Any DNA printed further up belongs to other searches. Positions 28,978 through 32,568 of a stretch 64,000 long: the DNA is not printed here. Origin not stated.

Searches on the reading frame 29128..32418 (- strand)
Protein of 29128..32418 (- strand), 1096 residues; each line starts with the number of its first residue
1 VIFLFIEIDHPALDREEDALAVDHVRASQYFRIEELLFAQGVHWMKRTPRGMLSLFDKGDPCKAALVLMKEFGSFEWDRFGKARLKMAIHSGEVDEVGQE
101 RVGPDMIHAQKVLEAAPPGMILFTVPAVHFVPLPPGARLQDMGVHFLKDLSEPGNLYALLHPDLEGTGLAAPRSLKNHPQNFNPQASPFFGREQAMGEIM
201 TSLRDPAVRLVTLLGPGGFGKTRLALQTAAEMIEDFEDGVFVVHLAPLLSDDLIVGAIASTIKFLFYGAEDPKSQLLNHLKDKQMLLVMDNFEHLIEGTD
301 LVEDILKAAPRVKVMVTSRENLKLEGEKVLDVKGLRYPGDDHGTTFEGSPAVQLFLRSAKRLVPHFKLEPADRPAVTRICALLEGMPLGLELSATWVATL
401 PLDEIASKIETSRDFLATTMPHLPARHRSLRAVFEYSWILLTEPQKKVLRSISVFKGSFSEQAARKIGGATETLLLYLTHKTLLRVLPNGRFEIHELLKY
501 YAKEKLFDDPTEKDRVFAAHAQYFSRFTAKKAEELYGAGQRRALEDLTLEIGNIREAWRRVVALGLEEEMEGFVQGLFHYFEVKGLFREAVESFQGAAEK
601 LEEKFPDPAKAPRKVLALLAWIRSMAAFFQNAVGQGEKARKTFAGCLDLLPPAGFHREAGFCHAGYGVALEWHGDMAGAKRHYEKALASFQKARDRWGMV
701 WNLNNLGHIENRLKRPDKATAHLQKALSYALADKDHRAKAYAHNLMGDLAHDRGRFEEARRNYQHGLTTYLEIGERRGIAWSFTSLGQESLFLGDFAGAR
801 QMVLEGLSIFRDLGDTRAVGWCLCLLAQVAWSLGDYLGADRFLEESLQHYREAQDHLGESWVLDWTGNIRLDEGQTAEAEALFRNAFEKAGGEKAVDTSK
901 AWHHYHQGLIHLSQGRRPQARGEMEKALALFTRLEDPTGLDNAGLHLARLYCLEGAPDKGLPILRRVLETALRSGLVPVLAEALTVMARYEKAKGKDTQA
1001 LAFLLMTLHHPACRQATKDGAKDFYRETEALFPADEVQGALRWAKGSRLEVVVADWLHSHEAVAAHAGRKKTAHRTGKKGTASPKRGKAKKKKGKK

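Call 78: search_protein_families(library=ncbifam, proteins=[window:29128-32418:-], max_evalue=0.01)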
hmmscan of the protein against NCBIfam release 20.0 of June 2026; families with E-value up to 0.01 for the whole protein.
window:29128-32418:- (1096 aa): 11 families
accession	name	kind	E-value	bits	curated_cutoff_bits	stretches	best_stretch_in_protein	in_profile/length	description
NF041717.1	HaaA_phane_TPR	equivalog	6.2e-33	113.9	1125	2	663-890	635-862/882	cyclophane-containing RiPP biosynthesis TPR protein HaaT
NF053617.1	SARPRegAfsRStmc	equivalog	7.1e-19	67.3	1430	4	785-1002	741-964/986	SARP-family global regulator AfsR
NF053720.1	NsdA_fam_reg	subfamily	9.5e-13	48.4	75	3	736-847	197-308/432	NsdA family TPR-like regulatory protein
TIGR02521.1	type_IV_pilW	equivalog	1.6e-06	27.8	154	0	625-732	71-167/234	type IV pilus biogenesis/stability protein PilW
TIGR02917.1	PEP_TPR_lipo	equivalog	6.5e-06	24.3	312.2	1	860-971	363-461/899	XrtA/PEP-CTERM system TPR-repeat protein PrsT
NF033920.0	C39_PA2778_fam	equivalog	0.0001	21.8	150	0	844-930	173-253/255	PA2778 family cysteine peptidase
NF053520.1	HK_Porph_FimS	equivalog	0.00016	20.1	600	1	679-841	143-305/618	sensor histidine kinase FimS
NF002725.1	PRK02603.1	equivalog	0.0021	18.1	143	0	649-764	25-137/173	photosystem I assembly protein Ycf3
NF047371.1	FlcA_CTERM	equivalog_domain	0.0025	16.4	300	0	705-782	352-434/646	periplasmic flagellar collar protein FlcA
NF003420.0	PRK04841.1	equivalog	0.0026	15.8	537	0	798-857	591-649/903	HTH-type transcriptional regulator MalT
NF052312.1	T9SS_PorW_SprE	equivalog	0.0057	15.3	250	0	686-769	278-357/716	type IX secretion system periplasmic lipoprotein PorW/SprE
